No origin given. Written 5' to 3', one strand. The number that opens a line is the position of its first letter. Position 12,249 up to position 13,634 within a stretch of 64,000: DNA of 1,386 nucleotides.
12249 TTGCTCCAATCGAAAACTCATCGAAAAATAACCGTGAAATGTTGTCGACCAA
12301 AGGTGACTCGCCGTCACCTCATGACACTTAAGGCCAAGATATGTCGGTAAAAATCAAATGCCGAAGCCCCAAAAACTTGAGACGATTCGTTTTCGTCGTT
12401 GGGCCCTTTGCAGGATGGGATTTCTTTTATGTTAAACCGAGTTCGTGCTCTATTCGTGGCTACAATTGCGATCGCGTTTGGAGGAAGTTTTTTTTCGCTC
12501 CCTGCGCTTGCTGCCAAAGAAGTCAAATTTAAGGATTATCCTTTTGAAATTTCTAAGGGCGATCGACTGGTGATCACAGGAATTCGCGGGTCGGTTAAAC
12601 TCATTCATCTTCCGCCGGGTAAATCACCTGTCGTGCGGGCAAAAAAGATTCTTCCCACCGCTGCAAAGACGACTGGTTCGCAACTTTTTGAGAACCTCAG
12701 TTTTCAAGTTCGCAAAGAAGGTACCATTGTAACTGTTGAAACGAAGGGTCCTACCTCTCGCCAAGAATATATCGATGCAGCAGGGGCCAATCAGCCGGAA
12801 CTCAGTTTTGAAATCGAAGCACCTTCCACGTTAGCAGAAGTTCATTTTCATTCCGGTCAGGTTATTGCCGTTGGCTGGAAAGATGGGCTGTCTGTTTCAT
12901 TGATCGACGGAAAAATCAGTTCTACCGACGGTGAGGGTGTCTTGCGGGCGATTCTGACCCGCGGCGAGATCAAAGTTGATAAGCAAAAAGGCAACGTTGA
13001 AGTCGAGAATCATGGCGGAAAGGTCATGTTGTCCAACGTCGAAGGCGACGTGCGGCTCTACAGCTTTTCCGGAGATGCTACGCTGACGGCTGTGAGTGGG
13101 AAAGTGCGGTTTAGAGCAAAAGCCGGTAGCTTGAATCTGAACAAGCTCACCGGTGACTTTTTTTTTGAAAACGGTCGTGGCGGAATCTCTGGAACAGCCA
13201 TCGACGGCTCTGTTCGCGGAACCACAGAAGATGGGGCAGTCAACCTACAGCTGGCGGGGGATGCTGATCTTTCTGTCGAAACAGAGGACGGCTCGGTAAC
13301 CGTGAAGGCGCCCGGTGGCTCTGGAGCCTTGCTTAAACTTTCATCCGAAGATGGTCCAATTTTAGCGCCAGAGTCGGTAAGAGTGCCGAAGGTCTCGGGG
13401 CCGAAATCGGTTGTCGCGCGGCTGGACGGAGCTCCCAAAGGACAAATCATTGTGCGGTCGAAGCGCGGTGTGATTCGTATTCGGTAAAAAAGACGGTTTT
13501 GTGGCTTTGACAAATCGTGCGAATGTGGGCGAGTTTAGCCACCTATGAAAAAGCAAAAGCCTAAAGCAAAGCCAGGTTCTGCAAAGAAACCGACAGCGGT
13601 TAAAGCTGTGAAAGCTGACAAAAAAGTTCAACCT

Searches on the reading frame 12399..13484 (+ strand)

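Call 35: search_protein_families(library=pfam, proteins=[window:12399-13484:+], max_evalue=0.001)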
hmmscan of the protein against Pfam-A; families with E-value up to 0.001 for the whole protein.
window:12399-13484:+ (362 aa): 1 family
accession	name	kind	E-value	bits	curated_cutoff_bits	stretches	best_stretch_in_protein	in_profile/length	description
PF13349.12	DUF4097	-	1.3e-07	31.7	22.9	1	164-328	80-213/247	Toastrack DUF4097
